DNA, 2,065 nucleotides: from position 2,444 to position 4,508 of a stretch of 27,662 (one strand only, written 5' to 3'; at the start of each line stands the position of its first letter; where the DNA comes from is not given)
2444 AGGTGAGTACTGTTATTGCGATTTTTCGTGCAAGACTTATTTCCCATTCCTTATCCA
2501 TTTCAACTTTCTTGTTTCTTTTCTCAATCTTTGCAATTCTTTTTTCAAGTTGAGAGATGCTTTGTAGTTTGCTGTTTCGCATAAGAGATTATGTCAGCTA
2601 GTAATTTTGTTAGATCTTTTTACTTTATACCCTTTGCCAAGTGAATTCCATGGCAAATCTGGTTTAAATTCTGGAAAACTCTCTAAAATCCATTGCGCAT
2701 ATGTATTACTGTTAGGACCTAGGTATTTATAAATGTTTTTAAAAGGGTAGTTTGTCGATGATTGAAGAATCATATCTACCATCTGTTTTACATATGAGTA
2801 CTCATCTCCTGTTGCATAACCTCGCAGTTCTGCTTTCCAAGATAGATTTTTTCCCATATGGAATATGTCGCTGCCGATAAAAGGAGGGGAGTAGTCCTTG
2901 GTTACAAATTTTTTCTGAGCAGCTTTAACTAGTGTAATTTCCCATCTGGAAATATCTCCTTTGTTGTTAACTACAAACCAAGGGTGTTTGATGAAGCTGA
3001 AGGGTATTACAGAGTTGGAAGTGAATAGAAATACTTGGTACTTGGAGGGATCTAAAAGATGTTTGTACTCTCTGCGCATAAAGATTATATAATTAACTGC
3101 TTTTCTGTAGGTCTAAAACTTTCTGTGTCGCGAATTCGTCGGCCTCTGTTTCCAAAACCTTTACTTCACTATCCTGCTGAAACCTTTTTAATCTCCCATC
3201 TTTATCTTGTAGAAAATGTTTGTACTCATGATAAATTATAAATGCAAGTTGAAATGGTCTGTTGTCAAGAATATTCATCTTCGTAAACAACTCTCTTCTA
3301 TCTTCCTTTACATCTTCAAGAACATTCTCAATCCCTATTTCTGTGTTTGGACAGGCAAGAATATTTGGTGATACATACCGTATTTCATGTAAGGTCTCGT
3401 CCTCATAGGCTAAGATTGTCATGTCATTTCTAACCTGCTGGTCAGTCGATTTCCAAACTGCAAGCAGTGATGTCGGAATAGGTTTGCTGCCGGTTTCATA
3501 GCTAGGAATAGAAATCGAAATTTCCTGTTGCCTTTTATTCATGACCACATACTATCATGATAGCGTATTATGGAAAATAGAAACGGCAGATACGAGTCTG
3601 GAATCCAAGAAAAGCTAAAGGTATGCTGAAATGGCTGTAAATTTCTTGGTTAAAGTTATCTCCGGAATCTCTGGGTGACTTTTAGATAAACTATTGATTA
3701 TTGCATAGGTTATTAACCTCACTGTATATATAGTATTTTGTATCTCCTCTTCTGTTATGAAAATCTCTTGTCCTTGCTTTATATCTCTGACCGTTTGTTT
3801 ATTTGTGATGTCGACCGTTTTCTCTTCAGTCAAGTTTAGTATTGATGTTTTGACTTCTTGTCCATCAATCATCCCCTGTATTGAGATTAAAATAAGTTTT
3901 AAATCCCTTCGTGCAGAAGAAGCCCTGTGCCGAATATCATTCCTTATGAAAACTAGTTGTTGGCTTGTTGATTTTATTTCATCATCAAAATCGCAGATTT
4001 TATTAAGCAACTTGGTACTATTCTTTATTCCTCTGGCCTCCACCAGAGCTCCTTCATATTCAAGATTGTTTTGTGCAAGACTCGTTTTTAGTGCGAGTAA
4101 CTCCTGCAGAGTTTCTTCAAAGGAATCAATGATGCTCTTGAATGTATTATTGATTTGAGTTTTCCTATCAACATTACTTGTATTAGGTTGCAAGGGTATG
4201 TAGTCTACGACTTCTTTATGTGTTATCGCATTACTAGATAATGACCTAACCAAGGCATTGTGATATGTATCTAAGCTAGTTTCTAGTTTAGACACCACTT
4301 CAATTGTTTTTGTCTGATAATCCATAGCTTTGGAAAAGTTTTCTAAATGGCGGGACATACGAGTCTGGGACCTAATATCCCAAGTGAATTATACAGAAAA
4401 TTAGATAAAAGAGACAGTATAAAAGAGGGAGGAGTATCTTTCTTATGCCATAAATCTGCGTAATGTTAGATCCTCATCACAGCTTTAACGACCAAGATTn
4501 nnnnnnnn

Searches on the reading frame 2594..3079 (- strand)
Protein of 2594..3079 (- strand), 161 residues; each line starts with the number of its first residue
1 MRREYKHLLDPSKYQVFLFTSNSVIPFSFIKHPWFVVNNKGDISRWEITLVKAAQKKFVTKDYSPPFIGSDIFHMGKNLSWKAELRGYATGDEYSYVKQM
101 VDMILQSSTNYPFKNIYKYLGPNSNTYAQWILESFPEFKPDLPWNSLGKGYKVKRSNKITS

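Call 4: search_protein_families(library=pfam, proteins=[window:2594-3079:-], max_evalue=1)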
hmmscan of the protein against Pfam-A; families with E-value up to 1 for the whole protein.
window:2594-3079:- (161 aa): 1 family
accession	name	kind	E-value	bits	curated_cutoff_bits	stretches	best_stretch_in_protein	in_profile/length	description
PF12570.13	DUF3750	-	1.5e-15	58.5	25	1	29-151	18-128/128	Protein of unknown function (DUF3750)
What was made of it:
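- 2594..3079 (-): O3: a minimal DUF3750 domain protein (papain-like fold with Ser in place of Cys). It lacks the N-terminal hydrophobic leader and the C-terminal extension of the proteobacterial members. Pfam PF12570 at 1.5e-15, 58.5 bits against a 25-bit cutoff (call 4).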

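Call 5: search_protein_families(library=padloc, proteins=[window:2594-3079:-], max_evalue=1)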
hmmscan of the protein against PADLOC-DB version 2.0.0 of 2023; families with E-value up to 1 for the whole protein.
window:2594-3079:- (161 aa): 0 families

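Call 6: search_protein_families(library=ncbifam, proteins=[window:2594-3079:-], max_evalue=1)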
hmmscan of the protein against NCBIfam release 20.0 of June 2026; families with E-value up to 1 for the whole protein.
window:2594-3079:- (161 aa): 0 families

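Call 7: search_protein_families(library=phrogs, proteins=[window:2594-3079:-], max_evalue=1)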
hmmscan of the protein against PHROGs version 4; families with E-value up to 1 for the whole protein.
window:2594-3079:- (161 aa): 0 families

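Call 31: find_related_loci(query=window:2594-3079:-, collection=viral_contigs, flank=8000)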
Query window:2594-3079:- (161 aa) in viral_contigs; peptide patterns used: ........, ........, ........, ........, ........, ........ (x = any residue, [..] = any of these).
1 stretches matched a pattern, but none encodes a relative of the query by tblastn (E <= 1e-3).

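Call 71: search_dna_similar(query=window:2594-3079:-, collection=plasmids, mode=protein, max_evalue=0.001, max_rows=15)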
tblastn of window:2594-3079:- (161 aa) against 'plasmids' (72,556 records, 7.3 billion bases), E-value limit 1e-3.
Records with a match: 27; places in all: 27; records where one place covers at least 80% of the query: 0.
Best place of each record, by identity: <60% 27.
By first word of the organism name: Rahnella 12; Azospirillum 10; Comamonadaceae 1; Ewingella 1; Chimaeribacter 1; Enterobacteriaceae 1; Piscirickettsia 1.
By predicted mobility (MOB-suite, as given by PLSDB): non-mobilizable 26; mobilizable 1.
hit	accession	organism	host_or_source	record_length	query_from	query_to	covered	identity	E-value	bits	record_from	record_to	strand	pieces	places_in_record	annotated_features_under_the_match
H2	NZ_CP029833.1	Azospirillum ramasamyi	single cell,Cow dung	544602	28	151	77%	32.6%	2e-7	57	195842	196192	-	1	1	DUF3750 domain-containing protein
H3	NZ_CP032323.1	Azospirillum argentinense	soil sample,Agricultural field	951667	28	151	77%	31.1%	7e-7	55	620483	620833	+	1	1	DUF3750 domain-containing protein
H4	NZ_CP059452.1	Azospirillum brasilense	Prokaryotes,soil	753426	28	151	77%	30.6%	3e-6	53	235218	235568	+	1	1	DUF3750 domain-containing protein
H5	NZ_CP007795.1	Azospirillum argentinense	Triticum aestivum L.,Root,wheat ...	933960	28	151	77%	29.5%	1e-6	54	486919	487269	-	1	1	DUF3750 domain-containing protein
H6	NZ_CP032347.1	Azospirillum brasilense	soil sample,Agricultural field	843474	28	151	77%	29.5%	1e-6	54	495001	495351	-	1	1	DUF3750 domain-containing protein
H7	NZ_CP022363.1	Azospirillum sp. TSH58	single cell,paddy soils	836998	28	151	77%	28.8%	1e-6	54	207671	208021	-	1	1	DUF3750 domain-containing protein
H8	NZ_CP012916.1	Azospirillum brasilense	Digitaria eriantha,microbe,root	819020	28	151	77%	28.8%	2e-6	53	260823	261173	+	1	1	DUF3750 domain-containing protein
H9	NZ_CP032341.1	Azospirillum brasilense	soil sample,Agricultural field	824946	28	151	77%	28.8%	2e-6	53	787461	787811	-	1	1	DUF3750 domain-containing protein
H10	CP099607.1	Comamonadaceae bacterium OTU4NAUVB1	Arabidopsis thaliana,pure culture,leaf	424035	28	151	77%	27.3%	7e-5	49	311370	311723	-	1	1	DUF3750 domain-containing protein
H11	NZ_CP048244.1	Ewingella americana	Flammulina filiformis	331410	32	152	75%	27.9%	3e-6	53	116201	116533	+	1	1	DUF3750 domain-containing protein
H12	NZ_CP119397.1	Chimaeribacter arupi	Homo sapiens,blood culture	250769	32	152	75%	27.9%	1e-5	51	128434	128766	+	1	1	DUF3750 domain-containing protein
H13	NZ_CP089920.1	Rahnella victoriana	single cell,soil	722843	32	153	76%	26.8%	2e-5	50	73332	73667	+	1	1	DUF3750 domain-containing protein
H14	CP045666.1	Enterobacteriaceae bacterium Kacie_13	Bacteria culture,Stream water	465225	32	152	75%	26.2%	5e-5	49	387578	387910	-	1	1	DUF3750 domain-containing protein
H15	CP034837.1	Rahnella aquatilis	Food spoilage microflora,food/cold ...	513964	32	152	75%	26.2%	5e-5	49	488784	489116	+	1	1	DUF3750 domain-containing protein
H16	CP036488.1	Rahnella aquatilis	cell culture,Rice-wheat rotation soil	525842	32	152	75%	26.2%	5e-5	49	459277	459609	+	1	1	DUF3750 domain-containing protein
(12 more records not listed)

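Call 72: get_annotated_region(hit=H2, flank=4000)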
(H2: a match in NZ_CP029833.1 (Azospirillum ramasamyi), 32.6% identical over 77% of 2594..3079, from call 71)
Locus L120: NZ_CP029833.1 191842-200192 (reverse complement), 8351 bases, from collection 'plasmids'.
description: Azospirillum ramasamyi strain M2T2B2 plasmid unnamed3, complete sequence
organism: Azospirillum ramasamyi (NCBI taxid 682998)
taxonomy: Bacteria; Pseudomonadota; Alphaproteobacteria; Rhodospirillales; Azospirillaceae; Azospirillum; Azospirillum ramasamyi
host: -; source: single cell,Cow dung; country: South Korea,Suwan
typing (MOB-suite, as given by PLSDB): non-mobilizable
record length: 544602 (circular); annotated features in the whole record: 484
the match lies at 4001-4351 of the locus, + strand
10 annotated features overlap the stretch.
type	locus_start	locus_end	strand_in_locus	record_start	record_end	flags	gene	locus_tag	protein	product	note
CDS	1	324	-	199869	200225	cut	-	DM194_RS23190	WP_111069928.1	Lin0512 family protein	-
CDS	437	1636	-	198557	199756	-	pobA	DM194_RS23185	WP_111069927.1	4-hydroxybenzoate 3-monooxygenase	GO:0018874 - benzoate metabolic process [Evidence IEA]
CDS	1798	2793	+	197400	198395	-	-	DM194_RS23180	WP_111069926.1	helix-turn-helix domain-containing protein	GO:0006355 - regulation of DNA-templated transcription [Evidence IEA]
CDS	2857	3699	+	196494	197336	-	cysE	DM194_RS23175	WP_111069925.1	serine O-acetyltransferase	GO:0006535 - cysteine biosynthetic process from serine [Evidence IEA]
CDS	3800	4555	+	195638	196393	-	-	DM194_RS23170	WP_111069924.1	DUF3750 domain-containing protein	-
CDS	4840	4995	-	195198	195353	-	yacG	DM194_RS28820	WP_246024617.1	DNA gyrase inhibitor YacG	-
CDS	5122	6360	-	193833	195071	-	-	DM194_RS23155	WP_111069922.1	ribonuclease E/G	-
CDS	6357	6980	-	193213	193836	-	-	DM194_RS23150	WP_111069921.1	Maf family protein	-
CDS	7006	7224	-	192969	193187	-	infA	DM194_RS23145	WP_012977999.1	translation initiation factor IF-1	GO:0006413 - translational initiation [Evidence IEA]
CDS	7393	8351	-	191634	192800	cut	-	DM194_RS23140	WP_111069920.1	lytic transglycosylase domain-containing protein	-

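Call 73: get_annotated_region(hit=H11, flank=4000)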
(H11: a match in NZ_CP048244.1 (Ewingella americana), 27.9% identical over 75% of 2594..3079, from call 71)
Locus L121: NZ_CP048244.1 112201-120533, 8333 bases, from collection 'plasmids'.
description: Ewingella americana strain B6-1 plasmid pB61a, complete sequence
organism: Ewingella americana (NCBI taxid 41202)
taxonomy: Bacteria; Pseudomonadota; Gammaproteobacteria; Enterobacterales; Yersiniaceae; Ewingella; Ewingella americana
host: -; source: Flammulina filiformis; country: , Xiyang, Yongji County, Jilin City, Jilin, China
typing (MOB-suite, as given by PLSDB): non-mobilizable
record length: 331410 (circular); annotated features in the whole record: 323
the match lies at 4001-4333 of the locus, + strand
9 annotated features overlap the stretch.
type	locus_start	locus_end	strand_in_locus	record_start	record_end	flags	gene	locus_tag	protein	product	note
CDS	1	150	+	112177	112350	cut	-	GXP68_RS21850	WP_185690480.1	hypothetical protein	-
CDS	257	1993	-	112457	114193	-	-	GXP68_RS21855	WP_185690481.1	ABC-F family ATP-binding cassette domain-containing protein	-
CDS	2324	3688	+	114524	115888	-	-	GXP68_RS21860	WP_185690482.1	cation:proton antiporter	GO:0006812 - monoatomic cation transport [Evidence IEA]; GO:1902600 - proton transmembrane transport [Evidence IEA]; ...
CDS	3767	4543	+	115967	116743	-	-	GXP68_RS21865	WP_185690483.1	DUF3750 domain-containing protein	-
CDS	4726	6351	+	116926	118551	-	-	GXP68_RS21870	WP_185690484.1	ABC-F family ATP-binding cassette domain-containing protein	-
CDS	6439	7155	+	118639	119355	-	-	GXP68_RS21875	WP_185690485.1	dienelactone hydrolase family protein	-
CDS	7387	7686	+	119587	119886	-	-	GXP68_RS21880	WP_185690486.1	helix-turn-helix transcriptional regulator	-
CDS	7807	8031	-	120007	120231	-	-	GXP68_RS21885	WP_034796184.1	YgdI/YgdR family lipoprotein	-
CDS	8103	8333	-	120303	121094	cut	-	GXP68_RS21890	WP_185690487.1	helix-turn-helix transcriptional regulator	-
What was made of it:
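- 2594..3079 (-): Distant relatives (26-33%) lie on proteobacterial megaplasmids in non-defence contexts (calls 71-73).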

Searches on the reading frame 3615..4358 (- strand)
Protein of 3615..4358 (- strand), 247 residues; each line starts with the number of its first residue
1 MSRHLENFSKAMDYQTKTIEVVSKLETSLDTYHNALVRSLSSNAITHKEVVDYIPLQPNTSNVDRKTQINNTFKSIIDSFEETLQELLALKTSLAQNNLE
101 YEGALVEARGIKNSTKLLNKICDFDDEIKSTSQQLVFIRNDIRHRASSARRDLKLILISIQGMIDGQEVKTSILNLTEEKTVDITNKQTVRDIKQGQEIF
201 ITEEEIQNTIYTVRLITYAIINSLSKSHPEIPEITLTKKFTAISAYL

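Call 4: search_protein_families(library=pfam, proteins=[window:3615-4358:-], max_evalue=1)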
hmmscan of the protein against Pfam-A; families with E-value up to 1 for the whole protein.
window:3615-4358:- (247 aa): 6 families
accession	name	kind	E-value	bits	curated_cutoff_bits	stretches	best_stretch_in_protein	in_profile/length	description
PF08890.17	Phage_TAC_5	-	0.017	15.5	27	1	164-222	26-80/135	Phage XkdN-like tail assembly chaperone protein, TAC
PF23175.1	bHLH_STRA8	-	0.08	13.5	25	1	65-94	50-79/80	Stimulated by retinoic acid gene 8 protein bHLH domain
PF20430.3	Eplus_motif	-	0.1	12.9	24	1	226-235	9-18/28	E+ motif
PF10824.14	T7SS_ESX_EspC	-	0.17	12.7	23.5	0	40-96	12-67/100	Excreted virulence factor EspC, type VII ESX diderm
PF18665.6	TetR_C_37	-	0.49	11.5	27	0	63-90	34-61/117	Tetracyclin repressor-like, C-terminal domain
PF13339.11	AATF-Che1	-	0.53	11.3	24.7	1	60-102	41-83/137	Apoptosis antagonizing transcription factor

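Call 5: search_protein_families(library=padloc, proteins=[window:3615-4358:-], max_evalue=1)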
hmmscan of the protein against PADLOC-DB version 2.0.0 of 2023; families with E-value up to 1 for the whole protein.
window:3615-4358:- (247 aa): 0 families

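Call 6: search_protein_families(library=ncbifam, proteins=[window:3615-4358:-], max_evalue=1)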
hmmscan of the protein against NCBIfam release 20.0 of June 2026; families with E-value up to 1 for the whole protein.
window:3615-4358:- (247 aa): 1 family
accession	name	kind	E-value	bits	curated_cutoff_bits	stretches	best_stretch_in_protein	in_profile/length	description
NF002137.0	PRK00977.1-1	equivalog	0.085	12.8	94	1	78-111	9-43/80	exodeoxyribonuclease VII small subunit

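Call 7: search_protein_families(library=phrogs, proteins=[window:3615-4358:-], max_evalue=1)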
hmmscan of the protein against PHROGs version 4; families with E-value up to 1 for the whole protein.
window:3615-4358:- (247 aa): 3 families
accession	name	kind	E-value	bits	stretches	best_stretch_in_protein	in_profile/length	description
phrog_389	-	tail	0.058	14.3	1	164-222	41-96/151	tail protein XkdN-like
phrog_32285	-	unknown function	0.078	14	1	65-91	44-69/112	-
phrog_2685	-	other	1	10.7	0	138-186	29-72/161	partition protein ATPase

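Call 14: find_homologous_proteins(query=window:3615-4358:-, max_evalue=0.001)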
Query window:3615-4358:- (247 aa): 1 proteins with E <= 0.001 among 651 candidates.
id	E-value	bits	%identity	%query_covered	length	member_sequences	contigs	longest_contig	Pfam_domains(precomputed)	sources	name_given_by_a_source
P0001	9.8e-149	511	100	100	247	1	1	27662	-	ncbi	-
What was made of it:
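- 3615..4358 (-): O5: a 247-aa orphan protein, predicted all-helical, with RNDIRH at residues 139-144. Its start codon lies inside the conserved tRNA-derived element. No homolog (call 14).
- On HEPN superfamily (O5): No homologs, so no alignment could be built (call 14).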

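Call 15: find_encoding_contigs(protein=P0001, flank=10000, max_places=5)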
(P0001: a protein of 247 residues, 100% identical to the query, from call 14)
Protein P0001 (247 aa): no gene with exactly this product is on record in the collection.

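Call 21: predict_structure(protein=window:3615-4358:-)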
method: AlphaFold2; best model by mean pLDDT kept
length: 247 residues; sequences in the alignment: 1
mean_pLDDT: 45.6   pTM: 0.31
mean pLDDT of the five models: 45.6, 39.4, 37.2, 35.2, 32.0
residues with pLDDT >= 90: 0; 70-90: 4; 50-70: 100; < 50: 143
segments of 3 or more residues with pLDDT < 50: 28-37, 39-60, 127-209, 241-247
pLDDT, mean of each block of 10 residues (from residue 1): 53 54 50 48 39 39 52 52 52 55 55 51 49 41 40 36 30 24 27 31 47 51 60 60 45
secondary structure, 60 per line:
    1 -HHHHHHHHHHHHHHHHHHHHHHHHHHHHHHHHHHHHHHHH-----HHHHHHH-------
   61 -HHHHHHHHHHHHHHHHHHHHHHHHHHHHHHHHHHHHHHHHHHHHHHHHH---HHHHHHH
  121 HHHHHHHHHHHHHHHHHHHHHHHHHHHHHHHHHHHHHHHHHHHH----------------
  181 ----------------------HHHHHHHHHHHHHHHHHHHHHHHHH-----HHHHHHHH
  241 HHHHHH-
elements in order: H2-41 H47-53 H62-110 H114-164 H203-227 H233-246
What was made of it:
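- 3615..4358 (-): The single-sequence AF2 model is poor (pLDDT 45.6, call 21).
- On HEPN superfamily (O5): The single-sequence model has pLDDT 45.6 (call 21).
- Tried and rejected: The single-sequence model was too poor to search (pLDDT 45.6, call 21).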
